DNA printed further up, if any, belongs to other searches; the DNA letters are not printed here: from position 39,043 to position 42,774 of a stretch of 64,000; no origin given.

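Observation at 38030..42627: SbcE/SbcF-like (YhaN/YhaO-like) pair: membrane-spanning SMC-like ATPase with a phosphoesterase whose catalytic motifs look altered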

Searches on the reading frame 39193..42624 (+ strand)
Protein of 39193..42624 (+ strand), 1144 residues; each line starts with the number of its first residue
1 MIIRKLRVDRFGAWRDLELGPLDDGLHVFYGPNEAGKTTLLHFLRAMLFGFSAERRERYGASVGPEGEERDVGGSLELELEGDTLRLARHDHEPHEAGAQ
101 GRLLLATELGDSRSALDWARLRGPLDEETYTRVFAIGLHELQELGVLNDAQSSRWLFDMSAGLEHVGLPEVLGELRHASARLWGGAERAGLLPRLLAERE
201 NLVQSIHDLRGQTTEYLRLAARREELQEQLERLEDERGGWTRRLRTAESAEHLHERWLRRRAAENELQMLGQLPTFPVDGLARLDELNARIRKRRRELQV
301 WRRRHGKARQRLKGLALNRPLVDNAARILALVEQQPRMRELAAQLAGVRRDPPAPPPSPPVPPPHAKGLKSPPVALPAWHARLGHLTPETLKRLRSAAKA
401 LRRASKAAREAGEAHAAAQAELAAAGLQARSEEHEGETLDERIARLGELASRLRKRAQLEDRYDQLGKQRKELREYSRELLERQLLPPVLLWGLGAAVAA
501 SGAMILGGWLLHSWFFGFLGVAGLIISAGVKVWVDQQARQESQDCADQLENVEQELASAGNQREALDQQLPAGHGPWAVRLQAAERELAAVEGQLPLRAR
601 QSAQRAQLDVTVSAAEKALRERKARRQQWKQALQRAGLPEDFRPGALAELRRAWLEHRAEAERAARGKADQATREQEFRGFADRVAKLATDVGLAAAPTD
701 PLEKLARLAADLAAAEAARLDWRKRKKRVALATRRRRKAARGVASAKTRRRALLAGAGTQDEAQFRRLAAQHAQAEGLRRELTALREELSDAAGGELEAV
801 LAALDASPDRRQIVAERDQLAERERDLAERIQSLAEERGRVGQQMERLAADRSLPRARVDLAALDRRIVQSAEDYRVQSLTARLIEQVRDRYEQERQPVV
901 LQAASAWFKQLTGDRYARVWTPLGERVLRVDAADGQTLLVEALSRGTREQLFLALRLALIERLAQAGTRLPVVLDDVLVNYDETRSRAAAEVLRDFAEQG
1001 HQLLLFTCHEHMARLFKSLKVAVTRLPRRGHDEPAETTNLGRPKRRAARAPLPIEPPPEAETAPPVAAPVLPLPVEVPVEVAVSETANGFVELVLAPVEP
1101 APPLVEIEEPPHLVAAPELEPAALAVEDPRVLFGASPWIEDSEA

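Call 6: search_protein_families(library=pfam, proteins=[window:39193-42624:+], max_evalue=1)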
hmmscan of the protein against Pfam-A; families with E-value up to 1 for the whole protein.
window:39193-42624:+ (1144 aa): 9 families
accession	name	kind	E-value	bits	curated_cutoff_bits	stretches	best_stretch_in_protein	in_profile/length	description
PF13514.12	AAA_27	-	1.5e-16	61.1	22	1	1-209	1-199/206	AAA domain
PF13476.12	AAA_23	-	1.4e-08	36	27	1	5-58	1-54/201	AAA domain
PF02463.25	SMC_N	-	3.7e-07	30.2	40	1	618-1017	112-206/220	RecF/RecN/SMC N terminal domain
PF13175.12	AAA_15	-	0.00043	20.5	32.1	1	1-48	1-47/374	AAA ATPase domain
PF13304.12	AAA_21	-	0.0087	16.6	27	1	26-226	1-216/304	AAA domain, putative AbiEii toxin, Type IV TA system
PF13976.11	gag_pre-integrs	-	0.044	14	28.4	1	378-395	26-43/67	GAG-pre-integrase domain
PF19026.7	UBA_HYPK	-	0.077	12.8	27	1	607-623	14-30/41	HYPK UBA domain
PF24862.1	SUS_EPBD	-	0.48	11.3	27.7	0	985-1037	20-72/88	Sucrose synthase EPBD domain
PF11629.13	Mst1_SARAH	-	0.56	10.7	23.1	1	885-900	27-42/48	C terminal SARAH domain of Mst1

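Call 7: search_protein_families(library=ncbifam, proteins=[window:39193-42624:+], max_evalue=1)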
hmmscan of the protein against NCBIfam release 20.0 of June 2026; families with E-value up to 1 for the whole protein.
window:39193-42624:+ (1144 aa): 10 families
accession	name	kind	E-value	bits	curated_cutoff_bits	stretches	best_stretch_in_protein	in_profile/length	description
NF045487.1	ASRP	equivalog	1.5e-07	30.4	300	3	750-998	332-584/593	archaea-specific SMC-related protein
TIGR00611.2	recf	equivalog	2.8e-07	30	172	2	939-997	271-331/339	DNA replication/repair protein RecF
NF041034.1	Rad50_Sulf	equivalog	4.3e-07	28.2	1000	1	876-1011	714-846/872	DNA double-strand break repair ATPase Rad50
TIGR04211.1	SH3_and_anchor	equivalog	7.4e-05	22.4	65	3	527-635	46-157/198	TIGR04211 family SH3 domain-containing protein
NF047739.1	antiphage_MADS3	equivalog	0.0098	15.1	420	1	3-44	2-41/427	methylation-associated defense system AAA family ATPase MAD3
NF003034.1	PRK03918.1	equivalog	0.02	12.9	700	2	767-960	613-806/878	DNA double-strand break repair ATPase Rad50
NF002244.0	PRK01156.1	equivalog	0.021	12.9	847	1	1-87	1-82/895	DNA double-strand break repair ATPase Rad50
TIGR03411.1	urea_trans_UrtD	equivalog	0.07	12.8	304.1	1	8-43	12-47/242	urea ABC transporter ATP-binding protein UrtD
TIGR03185.1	DNA_S_dndD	equivalog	0.093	11.2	245.85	1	1-58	1-62/650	DNA sulfur modification protein DndD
TIGR00929.1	VirB4_CagE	subfamily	0.25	9.5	643.1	1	30-53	443-466/792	VirB4 family type IV secretion/conjugal transfer ATPase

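Call 8: search_protein_families(library=padloc, proteins=[window:39193-42624:+], max_evalue=1)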
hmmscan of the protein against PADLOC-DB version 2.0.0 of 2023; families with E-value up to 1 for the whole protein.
window:39193-42624:+ (1144 aa): 32 families (the best 25 are shown)
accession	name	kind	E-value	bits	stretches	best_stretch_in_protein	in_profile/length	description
PDLC03859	LmuB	-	4.7e-15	53.8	2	391-1017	198-593/611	-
PDLC00271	PtuA1|PtuA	-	7.3e-07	27.1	1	1-56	1-55/421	AAA ATPase domain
PDLC04135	mad3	-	1.1e-06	26.5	2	734-1014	148-328/374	mads_3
PDLC02747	PbeC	-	1.4e-05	22.1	1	4-58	4-60/632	PbeC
PDLC00278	PtuA1|PtuA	-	9.1e-05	19.9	1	1-54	1-53/436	AAA ATPase domain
PDLC03841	LeoBC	-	0.00013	19.3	1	337-666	341-584/601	-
PDLC00098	GajA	-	0.00024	18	1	1-50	1-49/534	AAA ATPase domain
PDLC02981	AriAB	-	0.00026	17.8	1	1-47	1-46/694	-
PDLC02979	AriA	-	0.00039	18.3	1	1-48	1-47/373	-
PDLC04140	mad8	-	0.00058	17.5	1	25-240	28-117/314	mads_8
PDLC00071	GajA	-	0.003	14.4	1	1-52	1-51/588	AAA ATPase domain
PDLC04213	HEC-02A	-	0.0033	15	1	1-47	1-46/337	-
PDLC00102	GajA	-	0.0034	13.9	1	1-47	1-46/532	AAA ATPase domain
PDLC03863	LmuB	-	0.0044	13.8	2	2-90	4-83/610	-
PDLC04895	PDC-S06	-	0.0099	12.4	1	947-1012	566-632/784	-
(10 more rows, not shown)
